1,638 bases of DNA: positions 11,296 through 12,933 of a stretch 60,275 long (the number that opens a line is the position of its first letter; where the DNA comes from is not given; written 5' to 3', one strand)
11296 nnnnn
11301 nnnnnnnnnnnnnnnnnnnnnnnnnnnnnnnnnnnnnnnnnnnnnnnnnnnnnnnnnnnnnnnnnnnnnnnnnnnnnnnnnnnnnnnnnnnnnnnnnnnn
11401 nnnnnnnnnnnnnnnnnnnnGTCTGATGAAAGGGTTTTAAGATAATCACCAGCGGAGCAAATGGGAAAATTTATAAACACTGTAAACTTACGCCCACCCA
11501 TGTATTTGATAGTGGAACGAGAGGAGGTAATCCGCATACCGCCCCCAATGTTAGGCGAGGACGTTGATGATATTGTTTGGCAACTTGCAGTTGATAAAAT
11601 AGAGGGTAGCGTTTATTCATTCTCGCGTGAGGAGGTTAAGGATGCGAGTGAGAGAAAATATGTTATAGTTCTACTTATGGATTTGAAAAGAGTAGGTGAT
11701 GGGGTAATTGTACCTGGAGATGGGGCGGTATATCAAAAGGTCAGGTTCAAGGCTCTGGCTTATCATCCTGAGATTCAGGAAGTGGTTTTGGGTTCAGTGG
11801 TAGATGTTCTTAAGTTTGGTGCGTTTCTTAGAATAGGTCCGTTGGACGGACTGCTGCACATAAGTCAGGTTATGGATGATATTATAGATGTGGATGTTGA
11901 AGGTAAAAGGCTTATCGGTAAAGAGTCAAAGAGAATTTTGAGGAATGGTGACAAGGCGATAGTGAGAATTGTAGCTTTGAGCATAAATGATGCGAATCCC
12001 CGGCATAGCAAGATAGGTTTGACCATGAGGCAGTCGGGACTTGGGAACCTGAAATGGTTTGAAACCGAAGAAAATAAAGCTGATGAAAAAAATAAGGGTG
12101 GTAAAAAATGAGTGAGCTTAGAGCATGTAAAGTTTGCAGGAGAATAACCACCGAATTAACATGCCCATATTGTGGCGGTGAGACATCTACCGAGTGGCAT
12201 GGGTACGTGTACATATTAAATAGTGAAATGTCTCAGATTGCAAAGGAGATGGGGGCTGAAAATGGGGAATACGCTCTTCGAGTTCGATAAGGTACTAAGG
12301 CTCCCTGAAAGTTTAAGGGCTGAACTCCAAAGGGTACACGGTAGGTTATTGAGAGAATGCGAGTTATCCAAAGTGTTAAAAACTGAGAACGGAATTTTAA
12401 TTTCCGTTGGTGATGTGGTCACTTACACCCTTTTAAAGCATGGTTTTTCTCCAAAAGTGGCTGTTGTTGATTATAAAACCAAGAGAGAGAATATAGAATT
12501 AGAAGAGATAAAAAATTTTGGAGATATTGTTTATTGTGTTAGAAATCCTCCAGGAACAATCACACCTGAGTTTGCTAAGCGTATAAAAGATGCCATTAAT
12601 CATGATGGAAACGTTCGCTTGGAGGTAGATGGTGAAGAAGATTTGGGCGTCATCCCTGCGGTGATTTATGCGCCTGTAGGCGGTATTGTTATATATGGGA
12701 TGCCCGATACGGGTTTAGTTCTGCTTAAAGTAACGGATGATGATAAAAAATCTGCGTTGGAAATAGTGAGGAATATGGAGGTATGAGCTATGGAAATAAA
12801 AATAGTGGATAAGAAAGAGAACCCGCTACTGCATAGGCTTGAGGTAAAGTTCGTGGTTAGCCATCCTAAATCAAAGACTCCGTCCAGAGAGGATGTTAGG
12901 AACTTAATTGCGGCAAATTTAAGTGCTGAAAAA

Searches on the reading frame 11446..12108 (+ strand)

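Call 61: search_protein_families(library=pfam, proteins=[window:11446-12108:+], max_evalue=0.00001)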
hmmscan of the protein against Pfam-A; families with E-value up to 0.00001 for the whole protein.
window:11446-12108:+ (221 aa): 1 family
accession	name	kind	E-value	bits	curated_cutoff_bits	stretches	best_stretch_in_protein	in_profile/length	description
PF00575.29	S1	-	4.2e-09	37.1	22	1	108-175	2-59/74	S1 RNA binding domain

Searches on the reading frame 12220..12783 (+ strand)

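Call 61: search_protein_families(library=pfam, proteins=[window:12220-12783:+], max_evalue=0.00001)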
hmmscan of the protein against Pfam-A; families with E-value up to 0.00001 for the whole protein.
window:12220-12783:+ (188 aa): 1 family
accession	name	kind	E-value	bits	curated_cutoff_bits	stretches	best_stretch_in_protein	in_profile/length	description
PF04019.17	DUF359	-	1.2e-36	125.5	25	1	67-187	1-126/126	Protein of unknown function (DUF359)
